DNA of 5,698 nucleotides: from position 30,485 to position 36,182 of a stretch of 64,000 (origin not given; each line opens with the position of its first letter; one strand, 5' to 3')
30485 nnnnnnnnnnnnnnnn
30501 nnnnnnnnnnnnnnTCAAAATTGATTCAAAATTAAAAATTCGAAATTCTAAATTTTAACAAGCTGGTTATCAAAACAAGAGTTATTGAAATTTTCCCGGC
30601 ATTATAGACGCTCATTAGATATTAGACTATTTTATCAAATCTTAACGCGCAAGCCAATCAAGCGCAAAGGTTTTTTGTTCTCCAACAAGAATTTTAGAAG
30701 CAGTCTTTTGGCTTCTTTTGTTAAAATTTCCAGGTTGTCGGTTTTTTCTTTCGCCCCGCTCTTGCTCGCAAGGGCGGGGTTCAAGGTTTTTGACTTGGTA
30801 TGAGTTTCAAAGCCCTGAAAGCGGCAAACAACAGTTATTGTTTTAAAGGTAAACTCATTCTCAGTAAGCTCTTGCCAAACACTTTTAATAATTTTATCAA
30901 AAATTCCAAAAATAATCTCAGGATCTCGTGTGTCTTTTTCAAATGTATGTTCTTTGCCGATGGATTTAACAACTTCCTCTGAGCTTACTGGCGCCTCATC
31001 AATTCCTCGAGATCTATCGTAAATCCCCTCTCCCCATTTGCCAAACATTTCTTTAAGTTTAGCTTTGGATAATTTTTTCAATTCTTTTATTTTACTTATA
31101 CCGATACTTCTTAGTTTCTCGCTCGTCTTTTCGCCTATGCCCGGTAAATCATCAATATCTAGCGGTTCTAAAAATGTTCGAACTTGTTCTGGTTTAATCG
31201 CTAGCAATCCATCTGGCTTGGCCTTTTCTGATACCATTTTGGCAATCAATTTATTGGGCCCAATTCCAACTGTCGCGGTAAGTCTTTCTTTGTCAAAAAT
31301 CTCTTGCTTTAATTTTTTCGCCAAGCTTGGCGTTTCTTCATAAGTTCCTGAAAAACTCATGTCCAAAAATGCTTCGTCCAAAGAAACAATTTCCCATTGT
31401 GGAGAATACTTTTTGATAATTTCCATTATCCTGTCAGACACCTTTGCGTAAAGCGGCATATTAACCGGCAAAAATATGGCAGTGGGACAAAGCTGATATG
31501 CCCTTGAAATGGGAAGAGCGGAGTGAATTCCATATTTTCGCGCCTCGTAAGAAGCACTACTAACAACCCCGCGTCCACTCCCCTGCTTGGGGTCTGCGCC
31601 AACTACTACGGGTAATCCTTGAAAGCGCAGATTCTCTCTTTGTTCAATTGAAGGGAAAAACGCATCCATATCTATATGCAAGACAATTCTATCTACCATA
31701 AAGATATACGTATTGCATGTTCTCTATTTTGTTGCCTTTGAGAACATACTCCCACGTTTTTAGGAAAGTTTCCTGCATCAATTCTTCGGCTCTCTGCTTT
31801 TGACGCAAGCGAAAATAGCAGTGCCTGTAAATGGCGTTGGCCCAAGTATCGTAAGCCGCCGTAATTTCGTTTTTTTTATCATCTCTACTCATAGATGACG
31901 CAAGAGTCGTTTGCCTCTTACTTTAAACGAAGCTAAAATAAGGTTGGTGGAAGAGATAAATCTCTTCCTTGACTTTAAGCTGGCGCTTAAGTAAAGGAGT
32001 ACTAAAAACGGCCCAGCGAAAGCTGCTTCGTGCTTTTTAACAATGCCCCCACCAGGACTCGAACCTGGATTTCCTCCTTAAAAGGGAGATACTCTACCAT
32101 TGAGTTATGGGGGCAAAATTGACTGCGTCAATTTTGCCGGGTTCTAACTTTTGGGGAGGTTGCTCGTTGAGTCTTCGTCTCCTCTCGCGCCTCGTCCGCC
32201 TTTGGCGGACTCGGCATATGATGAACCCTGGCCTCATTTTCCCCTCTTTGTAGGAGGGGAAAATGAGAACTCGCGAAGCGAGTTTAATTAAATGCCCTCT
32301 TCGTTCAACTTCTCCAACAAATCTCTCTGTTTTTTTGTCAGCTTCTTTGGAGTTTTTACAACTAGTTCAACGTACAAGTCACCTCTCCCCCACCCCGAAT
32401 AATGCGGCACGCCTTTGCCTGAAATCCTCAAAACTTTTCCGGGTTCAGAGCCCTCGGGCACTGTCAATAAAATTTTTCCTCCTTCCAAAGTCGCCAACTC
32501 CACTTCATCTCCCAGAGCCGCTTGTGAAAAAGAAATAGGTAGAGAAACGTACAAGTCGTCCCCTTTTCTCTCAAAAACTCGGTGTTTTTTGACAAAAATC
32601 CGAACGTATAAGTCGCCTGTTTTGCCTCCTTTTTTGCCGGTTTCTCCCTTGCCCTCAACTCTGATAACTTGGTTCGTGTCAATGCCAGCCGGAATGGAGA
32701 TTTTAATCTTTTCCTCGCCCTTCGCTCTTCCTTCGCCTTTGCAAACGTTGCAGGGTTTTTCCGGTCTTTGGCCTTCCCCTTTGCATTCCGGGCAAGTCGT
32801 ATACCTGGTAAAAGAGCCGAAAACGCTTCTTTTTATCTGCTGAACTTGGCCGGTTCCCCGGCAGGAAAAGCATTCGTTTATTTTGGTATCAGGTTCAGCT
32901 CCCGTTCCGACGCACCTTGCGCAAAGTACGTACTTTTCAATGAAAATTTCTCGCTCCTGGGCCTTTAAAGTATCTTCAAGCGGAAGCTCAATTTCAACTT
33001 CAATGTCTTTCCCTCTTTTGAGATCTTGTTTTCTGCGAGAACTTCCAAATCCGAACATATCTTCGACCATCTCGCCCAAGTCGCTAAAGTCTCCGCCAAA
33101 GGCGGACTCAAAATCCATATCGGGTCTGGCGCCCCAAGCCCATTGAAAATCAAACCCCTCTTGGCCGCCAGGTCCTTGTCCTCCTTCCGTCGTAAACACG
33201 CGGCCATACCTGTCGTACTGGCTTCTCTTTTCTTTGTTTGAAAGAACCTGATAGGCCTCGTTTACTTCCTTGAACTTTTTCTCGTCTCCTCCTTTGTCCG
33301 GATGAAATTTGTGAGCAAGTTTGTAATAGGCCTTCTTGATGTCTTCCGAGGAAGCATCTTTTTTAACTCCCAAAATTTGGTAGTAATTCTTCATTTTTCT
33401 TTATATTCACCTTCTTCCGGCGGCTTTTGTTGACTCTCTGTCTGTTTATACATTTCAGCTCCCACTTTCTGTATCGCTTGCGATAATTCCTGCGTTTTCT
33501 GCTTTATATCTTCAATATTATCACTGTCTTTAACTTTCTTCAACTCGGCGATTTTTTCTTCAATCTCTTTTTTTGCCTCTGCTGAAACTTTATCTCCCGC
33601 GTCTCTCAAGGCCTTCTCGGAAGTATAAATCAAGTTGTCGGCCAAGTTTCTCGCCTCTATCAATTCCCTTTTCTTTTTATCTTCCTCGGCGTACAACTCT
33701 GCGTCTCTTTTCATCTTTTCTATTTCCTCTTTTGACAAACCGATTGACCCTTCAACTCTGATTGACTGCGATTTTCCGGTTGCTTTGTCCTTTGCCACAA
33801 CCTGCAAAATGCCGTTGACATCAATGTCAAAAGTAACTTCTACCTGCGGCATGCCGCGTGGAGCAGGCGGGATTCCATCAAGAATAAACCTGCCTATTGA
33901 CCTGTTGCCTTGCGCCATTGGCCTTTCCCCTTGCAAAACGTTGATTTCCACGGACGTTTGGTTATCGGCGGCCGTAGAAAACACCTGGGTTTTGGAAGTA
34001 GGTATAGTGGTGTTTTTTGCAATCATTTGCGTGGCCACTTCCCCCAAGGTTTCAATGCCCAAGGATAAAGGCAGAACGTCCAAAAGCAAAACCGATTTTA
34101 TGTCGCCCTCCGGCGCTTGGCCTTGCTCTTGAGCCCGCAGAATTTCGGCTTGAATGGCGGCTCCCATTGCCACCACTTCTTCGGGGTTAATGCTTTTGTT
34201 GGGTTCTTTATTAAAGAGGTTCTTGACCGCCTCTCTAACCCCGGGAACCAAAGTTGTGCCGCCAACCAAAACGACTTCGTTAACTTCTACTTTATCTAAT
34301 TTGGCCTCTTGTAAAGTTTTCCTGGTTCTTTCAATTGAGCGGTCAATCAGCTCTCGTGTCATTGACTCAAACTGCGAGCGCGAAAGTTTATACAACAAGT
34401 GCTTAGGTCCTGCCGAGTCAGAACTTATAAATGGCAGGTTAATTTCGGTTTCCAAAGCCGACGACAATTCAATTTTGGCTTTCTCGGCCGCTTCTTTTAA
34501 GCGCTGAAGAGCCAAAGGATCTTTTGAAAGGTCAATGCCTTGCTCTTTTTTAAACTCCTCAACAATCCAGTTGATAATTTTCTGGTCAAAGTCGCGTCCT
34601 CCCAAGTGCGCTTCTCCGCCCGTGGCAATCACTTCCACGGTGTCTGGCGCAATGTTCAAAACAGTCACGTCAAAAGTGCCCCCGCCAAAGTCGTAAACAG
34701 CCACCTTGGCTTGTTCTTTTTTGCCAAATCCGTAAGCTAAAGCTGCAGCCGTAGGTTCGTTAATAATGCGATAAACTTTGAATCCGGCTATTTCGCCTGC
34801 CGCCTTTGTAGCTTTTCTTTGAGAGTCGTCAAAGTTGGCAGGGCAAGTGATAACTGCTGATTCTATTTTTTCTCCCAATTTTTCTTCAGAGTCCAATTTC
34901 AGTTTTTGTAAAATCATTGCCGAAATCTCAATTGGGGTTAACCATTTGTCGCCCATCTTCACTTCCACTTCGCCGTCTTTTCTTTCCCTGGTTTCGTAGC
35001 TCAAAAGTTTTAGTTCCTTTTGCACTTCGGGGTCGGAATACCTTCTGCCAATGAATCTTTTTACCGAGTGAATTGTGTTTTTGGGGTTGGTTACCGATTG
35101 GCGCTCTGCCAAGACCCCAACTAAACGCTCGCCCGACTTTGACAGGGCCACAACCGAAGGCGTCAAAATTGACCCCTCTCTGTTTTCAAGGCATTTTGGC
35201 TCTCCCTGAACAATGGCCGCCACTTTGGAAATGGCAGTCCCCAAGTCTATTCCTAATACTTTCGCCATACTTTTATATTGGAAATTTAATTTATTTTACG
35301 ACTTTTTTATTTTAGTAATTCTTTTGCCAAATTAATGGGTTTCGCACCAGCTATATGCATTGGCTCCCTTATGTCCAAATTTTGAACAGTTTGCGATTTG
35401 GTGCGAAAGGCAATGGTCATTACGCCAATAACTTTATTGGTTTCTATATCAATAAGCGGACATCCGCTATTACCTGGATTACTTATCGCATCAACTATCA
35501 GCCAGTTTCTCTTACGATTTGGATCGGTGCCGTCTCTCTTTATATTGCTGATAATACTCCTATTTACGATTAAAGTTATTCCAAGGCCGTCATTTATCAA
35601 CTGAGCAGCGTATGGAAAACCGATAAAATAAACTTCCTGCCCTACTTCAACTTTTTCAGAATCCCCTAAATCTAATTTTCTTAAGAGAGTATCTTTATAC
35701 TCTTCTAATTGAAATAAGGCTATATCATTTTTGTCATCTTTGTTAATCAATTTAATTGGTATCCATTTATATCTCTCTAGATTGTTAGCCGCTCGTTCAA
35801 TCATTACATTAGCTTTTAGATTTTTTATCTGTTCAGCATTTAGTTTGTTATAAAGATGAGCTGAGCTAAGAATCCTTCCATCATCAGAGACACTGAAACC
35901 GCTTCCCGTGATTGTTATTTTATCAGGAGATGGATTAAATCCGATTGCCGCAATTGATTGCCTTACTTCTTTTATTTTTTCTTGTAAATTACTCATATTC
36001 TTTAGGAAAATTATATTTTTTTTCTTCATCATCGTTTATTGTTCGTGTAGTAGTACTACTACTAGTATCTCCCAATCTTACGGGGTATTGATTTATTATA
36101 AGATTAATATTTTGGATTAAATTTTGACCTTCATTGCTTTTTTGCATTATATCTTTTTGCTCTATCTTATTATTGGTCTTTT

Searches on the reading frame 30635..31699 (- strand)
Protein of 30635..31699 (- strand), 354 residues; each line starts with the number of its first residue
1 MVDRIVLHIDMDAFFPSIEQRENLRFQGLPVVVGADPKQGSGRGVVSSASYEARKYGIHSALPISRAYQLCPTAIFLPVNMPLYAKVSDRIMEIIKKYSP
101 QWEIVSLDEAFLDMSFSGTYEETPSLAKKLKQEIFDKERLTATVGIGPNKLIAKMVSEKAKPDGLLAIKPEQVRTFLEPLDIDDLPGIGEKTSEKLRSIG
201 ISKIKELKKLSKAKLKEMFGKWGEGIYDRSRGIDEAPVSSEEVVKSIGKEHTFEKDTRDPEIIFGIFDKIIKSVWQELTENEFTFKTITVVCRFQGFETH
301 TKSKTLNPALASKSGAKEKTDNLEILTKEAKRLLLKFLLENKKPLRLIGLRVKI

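Call 90: search_protein_families(library=pfam, proteins=[window:30635-31699:-], max_evalue=0.001)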
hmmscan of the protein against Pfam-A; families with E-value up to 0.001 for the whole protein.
window:30635-31699:- (354 aa): 6 families
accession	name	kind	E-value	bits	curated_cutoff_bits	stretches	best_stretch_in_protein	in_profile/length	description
PF00817.25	IMS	-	1.4e-45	155.3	23.2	1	9-158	1-148/148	impB/mucB/samB family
PF11799.13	IMS_C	-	6.2e-16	59.2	20.7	1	245-352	2-96/109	impB/mucB/samB family C-terminal domain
PF21999.2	IMS_HHH_1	-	4.1e-13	50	27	1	183-234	1-53/53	DNA polymerase-iota, thumb domain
PF11798.14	IMS_HHH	-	2.4e-09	37.3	24.4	1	170-201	1-32/32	IMS family HHH motif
PF14520.12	HHH_5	-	5.6e-06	27.2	27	1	181-218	3-40/57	Helix-hairpin-helix domain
PF11731.14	Cdd1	-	0.00029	21.4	25.5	1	181-218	7-44/86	Pathogenicity locus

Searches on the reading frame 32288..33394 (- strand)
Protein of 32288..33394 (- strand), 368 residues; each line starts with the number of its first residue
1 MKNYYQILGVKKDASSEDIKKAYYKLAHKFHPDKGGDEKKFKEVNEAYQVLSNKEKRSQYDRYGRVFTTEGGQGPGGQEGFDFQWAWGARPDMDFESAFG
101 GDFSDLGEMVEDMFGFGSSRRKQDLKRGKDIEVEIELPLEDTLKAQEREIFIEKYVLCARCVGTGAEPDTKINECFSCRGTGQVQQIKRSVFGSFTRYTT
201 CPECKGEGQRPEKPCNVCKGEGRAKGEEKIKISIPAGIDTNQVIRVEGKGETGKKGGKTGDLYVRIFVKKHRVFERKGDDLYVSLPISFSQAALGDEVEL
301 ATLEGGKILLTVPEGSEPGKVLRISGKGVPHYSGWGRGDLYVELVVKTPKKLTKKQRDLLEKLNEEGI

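Call 90: search_protein_families(library=pfam, proteins=[window:32288-33394:-], max_evalue=0.001)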
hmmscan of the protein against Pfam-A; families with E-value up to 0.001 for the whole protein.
window:32288-33394:- (368 aa): 3 families
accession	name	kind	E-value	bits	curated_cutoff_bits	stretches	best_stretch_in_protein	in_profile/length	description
PF01556.23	DnaJ_C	-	4e-46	157.2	26.6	1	131-349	1-152/152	DnaJ C terminal domain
PF00226.36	DnaJ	-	1.8e-24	86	27.8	1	3-61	1-63/63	DnaJ domain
PF00684.25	DnaJ_CXXCXGXG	-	6.7e-15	55.5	32.7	1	158-222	1-65/65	DnaJ central domain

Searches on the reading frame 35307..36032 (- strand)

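Call 76: search_protein_families(library=pfam, proteins=[window:35307-36032:-], max_evalue=0.001)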
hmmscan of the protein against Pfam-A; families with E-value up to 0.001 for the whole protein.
window:35307-36032:- (241 aa): 2 families
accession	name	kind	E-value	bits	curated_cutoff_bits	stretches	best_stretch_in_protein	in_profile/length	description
PF13365.12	Trypsin_2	-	1.2e-20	75.1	27.6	1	43-204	1-144/144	Trypsin-like peptidase domain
PF00089.32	Trypsin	-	1.4e-10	41.9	20.6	1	43-211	27-201/220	Trypsin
